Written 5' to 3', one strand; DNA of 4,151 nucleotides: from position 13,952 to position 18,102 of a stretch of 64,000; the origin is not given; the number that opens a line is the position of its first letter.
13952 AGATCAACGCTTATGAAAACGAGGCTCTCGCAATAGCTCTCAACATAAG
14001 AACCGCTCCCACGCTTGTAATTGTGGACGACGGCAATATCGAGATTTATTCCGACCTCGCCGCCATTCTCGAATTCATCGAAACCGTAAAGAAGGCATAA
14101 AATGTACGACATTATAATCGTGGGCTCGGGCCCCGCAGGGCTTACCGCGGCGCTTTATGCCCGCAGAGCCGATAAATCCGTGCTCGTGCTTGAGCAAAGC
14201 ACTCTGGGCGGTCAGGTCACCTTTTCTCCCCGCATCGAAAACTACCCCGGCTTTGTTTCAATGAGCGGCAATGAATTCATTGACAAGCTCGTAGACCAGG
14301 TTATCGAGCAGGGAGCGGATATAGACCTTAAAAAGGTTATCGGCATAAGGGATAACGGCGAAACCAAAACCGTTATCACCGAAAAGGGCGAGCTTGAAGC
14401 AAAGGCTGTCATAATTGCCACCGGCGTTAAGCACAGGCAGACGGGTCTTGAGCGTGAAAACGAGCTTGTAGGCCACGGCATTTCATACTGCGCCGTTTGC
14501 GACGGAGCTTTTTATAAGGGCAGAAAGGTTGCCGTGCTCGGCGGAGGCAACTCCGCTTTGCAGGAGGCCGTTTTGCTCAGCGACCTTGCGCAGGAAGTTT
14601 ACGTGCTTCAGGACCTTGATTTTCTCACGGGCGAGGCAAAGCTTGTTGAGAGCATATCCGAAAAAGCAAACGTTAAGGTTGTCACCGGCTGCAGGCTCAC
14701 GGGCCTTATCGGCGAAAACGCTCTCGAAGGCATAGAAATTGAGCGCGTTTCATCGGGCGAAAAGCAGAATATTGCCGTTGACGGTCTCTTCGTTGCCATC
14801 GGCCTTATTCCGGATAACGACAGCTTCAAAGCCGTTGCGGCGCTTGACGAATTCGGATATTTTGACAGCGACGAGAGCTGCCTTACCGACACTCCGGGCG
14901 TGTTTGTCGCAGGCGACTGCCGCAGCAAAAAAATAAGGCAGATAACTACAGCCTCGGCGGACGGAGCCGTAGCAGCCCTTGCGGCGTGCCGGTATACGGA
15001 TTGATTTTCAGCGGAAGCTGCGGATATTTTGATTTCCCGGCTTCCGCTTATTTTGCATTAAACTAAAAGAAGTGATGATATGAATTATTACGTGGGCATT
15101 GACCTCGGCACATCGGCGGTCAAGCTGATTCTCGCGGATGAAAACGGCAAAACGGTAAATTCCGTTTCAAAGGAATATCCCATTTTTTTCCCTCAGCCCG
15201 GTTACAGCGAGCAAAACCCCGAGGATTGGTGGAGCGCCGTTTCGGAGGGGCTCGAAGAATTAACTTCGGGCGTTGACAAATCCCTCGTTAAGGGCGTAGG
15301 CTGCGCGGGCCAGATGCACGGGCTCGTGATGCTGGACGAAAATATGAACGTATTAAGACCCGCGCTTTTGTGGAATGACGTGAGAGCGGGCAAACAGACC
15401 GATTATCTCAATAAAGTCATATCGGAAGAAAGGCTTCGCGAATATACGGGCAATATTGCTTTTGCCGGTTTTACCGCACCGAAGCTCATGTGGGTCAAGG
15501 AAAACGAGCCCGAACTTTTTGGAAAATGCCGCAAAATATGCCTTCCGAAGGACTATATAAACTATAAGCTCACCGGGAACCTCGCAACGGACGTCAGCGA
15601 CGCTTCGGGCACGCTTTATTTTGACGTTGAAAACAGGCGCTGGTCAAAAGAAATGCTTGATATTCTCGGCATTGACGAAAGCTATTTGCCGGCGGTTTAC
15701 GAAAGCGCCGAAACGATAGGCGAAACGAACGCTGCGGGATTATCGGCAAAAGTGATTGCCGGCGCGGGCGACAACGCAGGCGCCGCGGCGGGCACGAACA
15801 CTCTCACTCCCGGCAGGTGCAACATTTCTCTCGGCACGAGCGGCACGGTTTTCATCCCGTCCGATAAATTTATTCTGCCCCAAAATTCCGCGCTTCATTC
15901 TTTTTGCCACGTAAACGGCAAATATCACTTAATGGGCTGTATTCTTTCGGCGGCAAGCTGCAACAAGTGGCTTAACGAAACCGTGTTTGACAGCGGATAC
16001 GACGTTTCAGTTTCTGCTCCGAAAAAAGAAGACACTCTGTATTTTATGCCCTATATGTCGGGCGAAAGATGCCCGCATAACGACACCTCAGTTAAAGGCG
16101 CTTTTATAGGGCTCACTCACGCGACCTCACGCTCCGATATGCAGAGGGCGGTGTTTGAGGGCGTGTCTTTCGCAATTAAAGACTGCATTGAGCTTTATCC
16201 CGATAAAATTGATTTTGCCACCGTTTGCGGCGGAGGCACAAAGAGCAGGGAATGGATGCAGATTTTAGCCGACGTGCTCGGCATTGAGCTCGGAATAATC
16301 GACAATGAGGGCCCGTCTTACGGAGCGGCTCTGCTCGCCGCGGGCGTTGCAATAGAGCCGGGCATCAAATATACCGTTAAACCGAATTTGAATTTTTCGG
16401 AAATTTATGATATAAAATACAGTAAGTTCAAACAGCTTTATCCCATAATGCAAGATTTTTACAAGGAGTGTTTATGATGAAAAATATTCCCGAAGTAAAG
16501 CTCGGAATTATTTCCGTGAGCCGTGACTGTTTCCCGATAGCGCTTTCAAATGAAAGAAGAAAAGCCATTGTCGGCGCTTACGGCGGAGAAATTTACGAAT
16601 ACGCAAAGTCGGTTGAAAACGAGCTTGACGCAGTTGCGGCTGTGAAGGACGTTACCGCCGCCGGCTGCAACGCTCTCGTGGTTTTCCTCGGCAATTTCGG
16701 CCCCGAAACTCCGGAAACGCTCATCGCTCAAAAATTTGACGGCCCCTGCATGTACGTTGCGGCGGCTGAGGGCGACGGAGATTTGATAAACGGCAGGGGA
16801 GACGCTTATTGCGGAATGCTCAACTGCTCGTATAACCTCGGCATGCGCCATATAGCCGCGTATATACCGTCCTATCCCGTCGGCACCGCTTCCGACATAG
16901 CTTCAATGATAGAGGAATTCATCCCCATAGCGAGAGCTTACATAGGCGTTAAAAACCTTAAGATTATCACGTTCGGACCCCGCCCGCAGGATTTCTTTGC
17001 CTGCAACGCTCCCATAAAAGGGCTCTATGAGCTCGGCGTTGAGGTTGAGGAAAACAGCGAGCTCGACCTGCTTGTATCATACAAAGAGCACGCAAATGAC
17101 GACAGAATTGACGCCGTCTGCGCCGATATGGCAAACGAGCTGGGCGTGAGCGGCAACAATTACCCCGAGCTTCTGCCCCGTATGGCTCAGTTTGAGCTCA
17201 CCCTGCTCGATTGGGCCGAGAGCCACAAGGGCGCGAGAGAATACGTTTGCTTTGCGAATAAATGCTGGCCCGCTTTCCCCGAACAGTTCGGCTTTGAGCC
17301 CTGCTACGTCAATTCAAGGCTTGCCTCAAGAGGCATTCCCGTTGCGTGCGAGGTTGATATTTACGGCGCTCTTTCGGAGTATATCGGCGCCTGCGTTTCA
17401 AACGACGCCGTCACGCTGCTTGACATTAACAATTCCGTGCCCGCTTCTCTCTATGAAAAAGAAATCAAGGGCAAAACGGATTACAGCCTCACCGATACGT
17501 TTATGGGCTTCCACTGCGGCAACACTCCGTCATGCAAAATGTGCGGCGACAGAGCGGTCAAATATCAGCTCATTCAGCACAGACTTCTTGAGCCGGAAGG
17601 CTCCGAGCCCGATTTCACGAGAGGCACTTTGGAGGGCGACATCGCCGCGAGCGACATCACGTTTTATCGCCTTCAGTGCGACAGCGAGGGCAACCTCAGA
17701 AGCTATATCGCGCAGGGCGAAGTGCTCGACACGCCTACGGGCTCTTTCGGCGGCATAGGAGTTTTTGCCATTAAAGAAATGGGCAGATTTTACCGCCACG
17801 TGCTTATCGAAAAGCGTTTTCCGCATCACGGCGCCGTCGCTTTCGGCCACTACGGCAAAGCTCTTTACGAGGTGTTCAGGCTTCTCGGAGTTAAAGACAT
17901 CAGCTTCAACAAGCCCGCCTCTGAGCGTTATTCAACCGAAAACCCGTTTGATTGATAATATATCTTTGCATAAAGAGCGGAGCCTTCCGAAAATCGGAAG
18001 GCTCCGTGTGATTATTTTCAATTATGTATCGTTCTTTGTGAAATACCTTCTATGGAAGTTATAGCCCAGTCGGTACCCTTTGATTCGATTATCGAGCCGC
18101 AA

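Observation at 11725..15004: Class III RNR fused to a CxxC redoxin-like domain, followed 1 nt later by a TrxR homologue lacking the NADPH motif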

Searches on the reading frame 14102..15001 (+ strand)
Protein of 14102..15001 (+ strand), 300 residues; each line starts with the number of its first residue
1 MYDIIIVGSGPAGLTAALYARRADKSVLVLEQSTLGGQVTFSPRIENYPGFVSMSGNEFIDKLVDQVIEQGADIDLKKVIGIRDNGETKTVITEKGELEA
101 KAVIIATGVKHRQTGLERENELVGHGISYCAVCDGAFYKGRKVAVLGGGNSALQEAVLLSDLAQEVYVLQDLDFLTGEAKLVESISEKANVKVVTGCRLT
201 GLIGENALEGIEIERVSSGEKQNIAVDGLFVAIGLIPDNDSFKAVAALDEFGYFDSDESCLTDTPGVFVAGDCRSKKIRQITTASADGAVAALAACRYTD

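Call 3: search_protein_families(library=pfam, proteins=[window:14102-15001:+], max_evalue=1)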
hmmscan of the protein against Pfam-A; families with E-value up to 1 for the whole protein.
window:14102-15001:+ (300 aa): 18 families
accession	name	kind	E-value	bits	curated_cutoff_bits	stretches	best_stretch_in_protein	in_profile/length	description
PF07992.20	Pyr_redox_2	-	7.8e-46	157.2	26.1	1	2-288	1-291/291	Pyridine nucleotide-disulphide oxidoreductase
PF13738.12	Pyr_redox_3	-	7.7e-21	75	30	2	77-271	102-305/305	Pyridine nucleotide-disulphide oxidoreductase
PF01266.30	DAO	-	1.7e-11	44.7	27.9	2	3-37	1-37/353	FAD dependent oxidoreductase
PF03486.20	HI0933_like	-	8.9e-10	38.9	50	2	3-34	2-33/244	HI0933-like protein Rossmann domain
PF00070.33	Pyr_redox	-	3.6e-09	37.4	22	1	142-213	1-79/82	Pyridine nucleotide-disulphide oxidoreductase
PF12831.13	FAD_oxidored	-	1.6e-08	34.8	27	1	3-44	1-43/416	FAD dependent oxidoreductase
PF00890.30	FAD_binding_2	-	2.4e-08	34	20.4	1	3-42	1-41/414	FAD binding domain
PF13450.12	NAD_binding_8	-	4e-08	33.9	21.9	1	6-41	1-37/68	NAD(P)-binding Rossmann-like domain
PF01946.23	Thi4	-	1.2e-05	25.1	26.2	1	3-36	19-54/235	Thi4 family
PF01134.28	GIDA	-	6.6e-05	22.6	22.1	1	3-33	1-31/391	Glucose inhibited division protein A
PF05834.18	Lycopene_cycl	-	0.00035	20.2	23.4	1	3-33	1-33/380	Lycopene cyclase protein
PF13454.12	NAD_binding_9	-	0.0013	19.1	21.8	0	5-40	1-41/155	FAD-NAD(P)-binding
PF13434.12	Lys_Orn_oxgnase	-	0.0014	18.3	21.3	1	93-154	141-202/339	L-lysine 6-monooxygenase/L-ornithine 5-monooxygenase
PF01494.25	FAD_binding_3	-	0.0053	16.5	22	1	2-32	2-32/349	FAD binding domain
PF13241.12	NAD_binding_7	-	0.011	16.7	22.1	0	139-176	6-45/104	Putative NAD(P)-binding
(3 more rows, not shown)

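Call 4: search_protein_families(library=ncbifam, proteins=[window:14102-15001:+], max_evalue=1)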
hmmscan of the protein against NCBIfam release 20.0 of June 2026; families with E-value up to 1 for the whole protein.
window:14102-15001:+ (300 aa): 145 families (the best 25 are shown)
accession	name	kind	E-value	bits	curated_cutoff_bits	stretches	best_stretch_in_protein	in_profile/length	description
TIGR01292.1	TRX_reduct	equivalog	2.2e-92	309.1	343.45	1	2-298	1-299/300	thioredoxin-disulfide reductase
TIGR03143.1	AhpF_homolog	hypoth_equivalog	3.6e-74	250.3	687.65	1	1-299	4-308/555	putative alkyl hydroperoxide reductase F subunit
TIGR03140.1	AhpF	equivalog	1.4e-68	231.7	502.9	1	2-298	213-511/515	alkyl hydroperoxide reductase subunit F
NF007614.0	PRK10262.1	equivalog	1.5e-45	155.8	644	1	4-300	9-315/321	thioredoxin-disulfide reductase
TIGR01350.1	lipoamide_DH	equivalog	4.7e-19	68.4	408.8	2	88-294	118-328/461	dihydrolipoyl dehydrogenase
TIGR04018.1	Bthiol_YpdA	hypoth_equivalog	3.1e-17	62.4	339.9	2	77-274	91-289/316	YpdA family putative bacillithiol disulfide reductase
TIGR02053.1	MerA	equivalog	1.7e-16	60.3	454.45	2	95-296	125-329/465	mercury(II) reductase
NF009410.0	PRK12771.1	subfamily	9.4e-16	57.5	516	1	4-293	141-439/566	NAD(P)-binding protein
NF007123.0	PRK09564.1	equivalog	1e-13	50.8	458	2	57-116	191-251/444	CoA-disulfide reductase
NF040505.1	ArsO_flavin_mono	equivalog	2.2e-13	50.4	425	2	79-171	97-191/346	ArsO family NAD(P)H-dependent flavin-containing monooxygenase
TIGR03315.1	Se_ygfK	equivalog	7.2e-13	46.9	835.3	2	4-156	540-682/1012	putative selenate reductase subunit YgfK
NF004945.0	PRK06292.2-3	equivalog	3.7e-12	45.9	494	2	88-277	118-308/457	dihydrolipoyl dehydrogenase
NF004776.0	PRK06116.1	equivalog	2.3e-11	43.4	480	2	87-276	119-307/450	glutathione-disulfide reductase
TIGR02032.1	GG-red-SF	subfamily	2.4e-11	43.9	158.8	2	2-39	1-38/297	geranylgeranyl reductase family protein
NF041853.1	hythiocyan_redase_MerA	equivalog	7.9e-11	41.4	650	3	55-120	199-264/440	hypothiocyanous acid reductase MerA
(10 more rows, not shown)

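Call 6: search_solved_structures(query=window:14102-15001:+, max_evalue=1e-20, show_alignments=2)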
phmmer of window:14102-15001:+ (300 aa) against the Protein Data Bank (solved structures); distinct sequences matched with E-value up to 1e-20: 50.
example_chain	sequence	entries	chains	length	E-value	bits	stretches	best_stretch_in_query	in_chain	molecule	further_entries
4zn0_A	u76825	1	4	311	1e-68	234.8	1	1-299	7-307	Thioredoxin reductase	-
7aaw_A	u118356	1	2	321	2.8e-66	226.8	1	1-299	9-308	Thioredoxin reductase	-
7jyp_A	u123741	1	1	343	8.3e-66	225.2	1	2-296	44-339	Thioredoxin reductase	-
5mh4_A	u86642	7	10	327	3.9e-61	209.9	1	2-298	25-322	Thioredoxin reductase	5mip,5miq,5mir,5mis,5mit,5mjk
4gcm_A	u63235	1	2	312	5.4e-60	206.2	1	2-299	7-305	Thioredoxin reductase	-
5uwy_A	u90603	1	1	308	2.2e-59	204.2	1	1-298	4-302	Thioredoxin reductase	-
2q7v_A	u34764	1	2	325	2.5e-57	197.4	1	2-294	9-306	Thioredoxin reductase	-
3f8p_A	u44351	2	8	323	5.7e-55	189.7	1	2-299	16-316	Thioredoxin reductase (TrxB-3)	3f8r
9xub_A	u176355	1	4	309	2.1e-54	187.8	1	2-298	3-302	Thioredoxin reductase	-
5uth_A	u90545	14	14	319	2.4e-54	187.6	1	2-298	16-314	Thioredoxin reductase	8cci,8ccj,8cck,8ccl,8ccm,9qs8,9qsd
2a87_A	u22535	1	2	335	2.9e-54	187.4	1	2-298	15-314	Thioredoxin reductase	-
3f8d_A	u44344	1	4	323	1.1e-53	185.5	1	2-299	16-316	Thioredoxin reductase (TrxB-3)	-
3r9u_A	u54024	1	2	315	4.5e-51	176.9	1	1-299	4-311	Thioredoxin reductase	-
3cty_A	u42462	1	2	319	6.5e-50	173.1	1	2-294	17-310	Thioredoxin reductase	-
2q0k_A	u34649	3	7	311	1e-49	172.4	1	1-299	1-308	Thioredoxin reductase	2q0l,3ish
6gna_A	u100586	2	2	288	1.5e-37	132.5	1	2-296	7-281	Thioredoxin reductase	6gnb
6gnd_A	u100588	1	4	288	3.9e-36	127.9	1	2-296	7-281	Thioredoxin reductase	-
6gnc_A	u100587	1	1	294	4.9e-33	117.7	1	2-300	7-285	Thioredoxin reductase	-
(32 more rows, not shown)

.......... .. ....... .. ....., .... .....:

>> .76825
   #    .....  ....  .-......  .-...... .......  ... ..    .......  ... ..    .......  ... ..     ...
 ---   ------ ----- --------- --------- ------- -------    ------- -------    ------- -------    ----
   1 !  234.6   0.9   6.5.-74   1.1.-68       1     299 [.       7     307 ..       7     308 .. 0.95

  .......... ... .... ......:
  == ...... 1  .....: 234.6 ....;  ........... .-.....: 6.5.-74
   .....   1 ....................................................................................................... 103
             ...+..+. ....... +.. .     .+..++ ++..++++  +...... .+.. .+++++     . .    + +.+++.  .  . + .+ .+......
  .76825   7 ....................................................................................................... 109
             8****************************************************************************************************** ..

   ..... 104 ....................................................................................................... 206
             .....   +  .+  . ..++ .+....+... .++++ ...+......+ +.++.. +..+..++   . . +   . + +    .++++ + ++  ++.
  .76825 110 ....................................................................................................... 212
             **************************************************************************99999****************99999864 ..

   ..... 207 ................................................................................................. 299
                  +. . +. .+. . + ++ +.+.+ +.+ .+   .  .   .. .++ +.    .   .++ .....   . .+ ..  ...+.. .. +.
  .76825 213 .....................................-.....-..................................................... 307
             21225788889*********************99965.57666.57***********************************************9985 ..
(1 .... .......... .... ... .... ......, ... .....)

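Call 23: find_homologous_proteins(query=window:14102-15001:+, max_evalue=1e-20)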
Query window:14102-15001:+ (300 aa): 8000 proteins with E <= 1e-20 among 8000 candidates; the best 120 are listed.
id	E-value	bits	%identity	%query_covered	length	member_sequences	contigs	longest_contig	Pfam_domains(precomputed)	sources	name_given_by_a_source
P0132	1.6e-188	643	100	100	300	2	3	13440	PF01946.24,PF01266.31,PF13450.13,PF00890.31,PF07992.21,PF00070.34,PF13738.13,PF03486.21,PF12831.14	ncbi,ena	-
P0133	3.5e-150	517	78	100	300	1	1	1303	PF01946.24,PF01266.31,PF13450.13,PF00890.31,PF07992.21,PF00070.34,PF13738.13,PF03486.21,PF12831.14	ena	-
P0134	1.1e-149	515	79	100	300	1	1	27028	PF01946.24,PF01266.31,PF13450.13,PF00890.31,PF07992.21,PF00070.34,PF13738.13,PF03486.21,PF13454.13,PF12831.14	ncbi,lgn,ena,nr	ncbi:MAG: FAD-dependent oxidoreductase [Clostridia bacterium]|nr:FAD-dependent oxidoreductase [Clost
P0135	1.0e-148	512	78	100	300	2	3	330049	PF01946.24,PF01266.31,PF13450.13,PF00890.31,PF07992.21,PF00070.34,PF13738.13,PF03486.21,PF13454.13,PF12831.14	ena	-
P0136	1.4e-148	512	76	100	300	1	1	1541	PF01946.24,PF01266.31,PF13450.13,PF00890.31,PF07992.21,PF00070.34,PF13738.13,PF03486.21,PF12831.14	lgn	-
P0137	4.4e-148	510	76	100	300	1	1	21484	PF01946.24,PF01266.31,PF13450.13,PF00890.31,PF07992.21,PF00070.34,PF13738.13,PF03486.21,PF12831.14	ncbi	-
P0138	1.4e-146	505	78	100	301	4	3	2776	PF01946.24,PF01266.31,PF13450.13,PF00890.31,PF07992.21,PF00070.34,PF13738.13,PF03486.21,PF12831.14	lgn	-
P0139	3.1e-139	481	71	100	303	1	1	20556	PF01946.24,PF01266.31,PF13450.13,PF00890.31,PF07992.21,PF00070.34,PF13738.13,PF03486.21,PF05834.19,PF01134.29,PF12831.14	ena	-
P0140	4.6e-138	477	72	100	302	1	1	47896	PF13450.13,PF07992.21,PF00070.34,PF03486.21,PF13454.13,PF05834.19,PF01134.29,PF12831.14,PF01946.24,PF01266.31,PF00890.31,PF13738.13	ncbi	-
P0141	9.0e-138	476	71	100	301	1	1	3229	PF01946.24,PF01266.31,PF13450.13,PF00890.31,PF07992.21,PF00070.34,PF13738.13,PF03486.21,PF12831.14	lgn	-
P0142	2.4e-137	475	71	100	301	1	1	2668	PF01946.24,PF01266.31,PF13450.13,PF00890.31,PF07992.21,PF00070.34,PF13738.13,PF03486.21,PF12831.14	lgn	-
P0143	2.8e-137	475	71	100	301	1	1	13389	PF01946.24,PF01266.31,PF13450.13,PF00890.31,PF07992.21,PF00070.34,PF13738.13,PF03486.21,PF12831.14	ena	-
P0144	2.9e-137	474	71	100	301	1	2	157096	PF01946.24,PF01266.31,PF13450.13,PF00890.31,PF07992.21,PF00070.34,PF13738.13,PF03486.21,PF12831.14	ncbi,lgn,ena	-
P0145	3.0e-137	474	71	100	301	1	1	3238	PF01946.24,PF01266.31,PF13450.13,PF00890.31,PF07992.21,PF00070.34,PF13738.13,PF03486.21,PF12831.14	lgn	-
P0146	3.2e-137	474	71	100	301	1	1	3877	PF01946.24,PF01266.31,PF13450.13,PF00890.31,PF07992.21,PF00070.34,PF13738.13,PF03486.21,PF12831.14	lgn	-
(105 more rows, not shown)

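Call 57: find_encoding_contigs(protein=P0132, flank=3000, max_places=3)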
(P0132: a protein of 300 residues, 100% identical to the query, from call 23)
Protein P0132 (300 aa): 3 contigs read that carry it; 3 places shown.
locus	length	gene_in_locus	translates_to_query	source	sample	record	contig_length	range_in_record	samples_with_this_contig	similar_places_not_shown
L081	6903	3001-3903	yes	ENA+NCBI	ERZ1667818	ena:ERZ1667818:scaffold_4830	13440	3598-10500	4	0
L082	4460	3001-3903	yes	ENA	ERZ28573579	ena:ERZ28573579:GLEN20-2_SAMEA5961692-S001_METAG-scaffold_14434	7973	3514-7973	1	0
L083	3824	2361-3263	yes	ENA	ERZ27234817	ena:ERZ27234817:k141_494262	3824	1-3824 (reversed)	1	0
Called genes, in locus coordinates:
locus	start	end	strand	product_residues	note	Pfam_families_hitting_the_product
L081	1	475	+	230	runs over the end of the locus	PF13353:Fer4_12, PF04055:Radical_SAM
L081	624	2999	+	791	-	PF03477:ATP-cone, PF13597:NRDD, PF00462:Glutaredoxin (weak)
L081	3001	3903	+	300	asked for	PF00890:FAD_binding_2, PF01266:DAO (weak), PF01946:Thi4 (faint), PF07992:Pyr_redox_2, PF12831:FAD_oxidored, PF13450:NAD_binding_8 (weak), PF13738:Pyr_redox_3, PF00070:Pyr_redox (weak), +1 more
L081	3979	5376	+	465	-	PF00370:FGGY_N, PF02782:FGGY_C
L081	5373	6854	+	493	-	PF02952:Fucose_iso_C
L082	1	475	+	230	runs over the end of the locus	PF13353:Fer4_12, PF04055:Radical_SAM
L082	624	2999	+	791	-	PF03477:ATP-cone, PF13597:NRDD, PF00462:Glutaredoxin (weak)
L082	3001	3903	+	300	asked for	PF00890:FAD_binding_2, PF01266:DAO (weak), PF01946:Thi4 (faint), PF07992:Pyr_redox_2, PF12831:FAD_oxidored, PF13450:NAD_binding_8 (weak), PF13738:Pyr_redox_3, PF00070:Pyr_redox (weak), +1 more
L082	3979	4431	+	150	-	PF00370:FGGY_N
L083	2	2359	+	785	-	?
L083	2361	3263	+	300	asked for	PF00890:FAD_binding_2, PF01266:DAO (weak), PF01946:Thi4 (faint), PF07992:Pyr_redox_2, PF12831:FAD_oxidored, PF13450:NAD_binding_8 (weak), PF13738:Pyr_redox_3, PF00070:Pyr_redox (weak), +1 more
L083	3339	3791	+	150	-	PF00370:FGGY_N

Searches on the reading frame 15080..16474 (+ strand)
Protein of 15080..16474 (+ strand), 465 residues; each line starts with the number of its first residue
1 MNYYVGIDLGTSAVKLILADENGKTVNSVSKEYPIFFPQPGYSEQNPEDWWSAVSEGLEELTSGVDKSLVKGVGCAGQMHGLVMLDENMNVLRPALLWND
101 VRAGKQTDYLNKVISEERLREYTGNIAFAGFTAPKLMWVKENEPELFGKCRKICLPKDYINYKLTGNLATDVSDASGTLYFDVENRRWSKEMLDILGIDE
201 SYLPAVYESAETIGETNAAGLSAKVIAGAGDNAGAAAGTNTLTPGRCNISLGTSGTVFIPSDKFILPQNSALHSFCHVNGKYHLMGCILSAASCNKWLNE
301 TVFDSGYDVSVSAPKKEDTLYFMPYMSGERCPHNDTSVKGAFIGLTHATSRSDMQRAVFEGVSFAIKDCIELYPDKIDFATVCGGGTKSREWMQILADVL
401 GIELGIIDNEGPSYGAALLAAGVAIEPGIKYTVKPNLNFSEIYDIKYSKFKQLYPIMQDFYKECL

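Call 62: search_protein_families(library=pfam, proteins=[window:15080-16474:+], max_evalue=0.001)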
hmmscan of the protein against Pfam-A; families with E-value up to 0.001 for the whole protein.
window:15080-16474:+ (465 aa): 2 families
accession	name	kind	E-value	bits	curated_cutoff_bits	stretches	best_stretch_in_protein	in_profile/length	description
PF00370.27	FGGY_N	-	6.2e-67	226.2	28.8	1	3-237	1-244/245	FGGY family of carbohydrate kinases, N-terminal domain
PF02782.22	FGGY_C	-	2.8e-26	93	27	1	248-421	2-195/198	FGGY family of carbohydrate kinases, C-terminal domain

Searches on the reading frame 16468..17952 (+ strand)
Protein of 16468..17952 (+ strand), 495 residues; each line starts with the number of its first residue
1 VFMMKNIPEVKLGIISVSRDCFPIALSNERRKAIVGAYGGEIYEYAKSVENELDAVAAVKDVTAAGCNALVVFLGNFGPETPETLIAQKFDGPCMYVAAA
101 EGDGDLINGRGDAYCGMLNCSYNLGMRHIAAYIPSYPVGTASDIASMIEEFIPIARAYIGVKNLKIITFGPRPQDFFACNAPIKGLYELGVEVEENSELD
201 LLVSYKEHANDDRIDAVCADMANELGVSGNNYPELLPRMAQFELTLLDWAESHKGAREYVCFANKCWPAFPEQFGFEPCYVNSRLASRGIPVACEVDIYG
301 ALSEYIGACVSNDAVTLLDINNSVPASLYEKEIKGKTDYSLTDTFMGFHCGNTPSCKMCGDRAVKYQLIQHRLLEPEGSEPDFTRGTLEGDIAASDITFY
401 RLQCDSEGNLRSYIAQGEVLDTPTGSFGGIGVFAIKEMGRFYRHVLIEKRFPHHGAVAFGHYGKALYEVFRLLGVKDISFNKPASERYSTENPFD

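Call 62: search_protein_families(library=pfam, proteins=[window:16468-17952:+], max_evalue=0.001)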
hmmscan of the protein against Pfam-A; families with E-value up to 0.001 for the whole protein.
window:16468-17952:+ (495 aa): 1 family
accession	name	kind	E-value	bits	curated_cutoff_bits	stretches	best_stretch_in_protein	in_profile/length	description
PF02952.23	Fucose_iso_C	-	2e-26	92.8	29.3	1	348-476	2-138/143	L-fucose isomerase, C-terminal domain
